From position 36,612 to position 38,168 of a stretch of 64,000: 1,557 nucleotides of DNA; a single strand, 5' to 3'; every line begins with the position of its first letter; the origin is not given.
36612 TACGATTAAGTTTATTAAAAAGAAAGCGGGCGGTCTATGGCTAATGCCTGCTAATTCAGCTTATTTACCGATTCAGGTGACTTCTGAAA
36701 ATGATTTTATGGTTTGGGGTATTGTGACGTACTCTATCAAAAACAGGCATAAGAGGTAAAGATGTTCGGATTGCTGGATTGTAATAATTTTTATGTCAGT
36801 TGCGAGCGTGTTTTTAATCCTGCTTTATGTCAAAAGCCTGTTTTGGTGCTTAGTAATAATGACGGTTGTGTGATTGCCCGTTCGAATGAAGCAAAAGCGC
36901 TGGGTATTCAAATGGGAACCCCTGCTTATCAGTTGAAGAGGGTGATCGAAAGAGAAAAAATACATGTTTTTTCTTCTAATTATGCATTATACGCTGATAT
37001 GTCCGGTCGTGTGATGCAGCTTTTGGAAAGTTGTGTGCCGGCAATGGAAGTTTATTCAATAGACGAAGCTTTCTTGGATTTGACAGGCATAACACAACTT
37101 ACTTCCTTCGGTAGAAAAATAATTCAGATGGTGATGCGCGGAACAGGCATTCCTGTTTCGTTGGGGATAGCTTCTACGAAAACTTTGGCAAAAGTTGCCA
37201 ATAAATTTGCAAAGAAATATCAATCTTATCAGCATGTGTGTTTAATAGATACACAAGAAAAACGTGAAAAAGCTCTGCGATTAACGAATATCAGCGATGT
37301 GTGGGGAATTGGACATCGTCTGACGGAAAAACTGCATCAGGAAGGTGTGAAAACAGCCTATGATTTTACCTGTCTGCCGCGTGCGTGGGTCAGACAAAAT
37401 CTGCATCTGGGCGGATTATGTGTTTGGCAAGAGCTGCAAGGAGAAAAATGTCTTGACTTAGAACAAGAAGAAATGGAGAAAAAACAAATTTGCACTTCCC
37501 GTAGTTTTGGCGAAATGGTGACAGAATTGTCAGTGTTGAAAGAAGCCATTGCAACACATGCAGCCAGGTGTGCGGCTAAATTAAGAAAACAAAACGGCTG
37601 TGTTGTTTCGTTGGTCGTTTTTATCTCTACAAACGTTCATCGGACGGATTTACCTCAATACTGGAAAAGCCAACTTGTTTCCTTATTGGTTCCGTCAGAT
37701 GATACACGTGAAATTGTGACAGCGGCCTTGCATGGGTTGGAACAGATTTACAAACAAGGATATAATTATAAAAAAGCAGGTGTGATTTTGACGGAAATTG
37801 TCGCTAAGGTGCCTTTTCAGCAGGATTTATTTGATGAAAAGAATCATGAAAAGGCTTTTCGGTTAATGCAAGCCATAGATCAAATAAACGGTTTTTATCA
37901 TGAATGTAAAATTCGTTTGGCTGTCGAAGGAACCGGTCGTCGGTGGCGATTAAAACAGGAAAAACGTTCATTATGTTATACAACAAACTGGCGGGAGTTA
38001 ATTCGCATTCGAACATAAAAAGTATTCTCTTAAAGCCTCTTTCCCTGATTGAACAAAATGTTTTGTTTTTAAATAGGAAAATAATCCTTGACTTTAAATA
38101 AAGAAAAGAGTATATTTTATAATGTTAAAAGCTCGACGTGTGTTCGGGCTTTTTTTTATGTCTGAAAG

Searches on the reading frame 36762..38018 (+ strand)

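Call 16: search_protein_families(library=ncbifam, proteins=[window:36762-38018:+])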
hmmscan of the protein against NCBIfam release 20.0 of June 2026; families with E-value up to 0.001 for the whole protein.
window:36762-38018:+ (418 aa): 10 families
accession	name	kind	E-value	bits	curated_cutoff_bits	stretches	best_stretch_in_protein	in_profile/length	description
NF002955.0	PRK03609.1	subfamily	1.3e-125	419.6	431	1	1-417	1-422/422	translesion error-prone DNA polymerase V subunit UmuC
NF002848.0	PRK03103.1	subfamily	9.3e-45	152.8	381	1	4-388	8-390/410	DNA polymerase IV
NF002882.0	PRK03348.1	equivalog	2.4e-40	138.7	389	1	5-370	10-366/461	DNA polymerase IV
NF002492.0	PRK01810.1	equivalog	1e-38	133.2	399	1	5-385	15-390/412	DNA polymerase IV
NF003015.0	PRK03858.1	subfamily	5.4e-35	121.2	367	1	6-380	13-376/399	DNA polymerase IV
NF002751.0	PRK02794.1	equivalog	1.6e-34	119.5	371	1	5-376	43-404/425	DNA polymerase IV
NF002677.0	PRK02406.1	equivalog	2.1e-29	102.7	256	1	5-278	11-282/357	DNA polymerase IV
NF010731.0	PRK14133.1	equivalog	4.2e-28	98.6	362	1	5-293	8-290/352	DNA polymerase IV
NF002883.0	PRK03352.1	equivalog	1.9e-27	96.4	330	1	6-330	11-327/347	DNA polymerase IV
NF002292.0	PRK01216.1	equivalog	6.3e-26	91.2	339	1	4-202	5-205/351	DNA polymerase IV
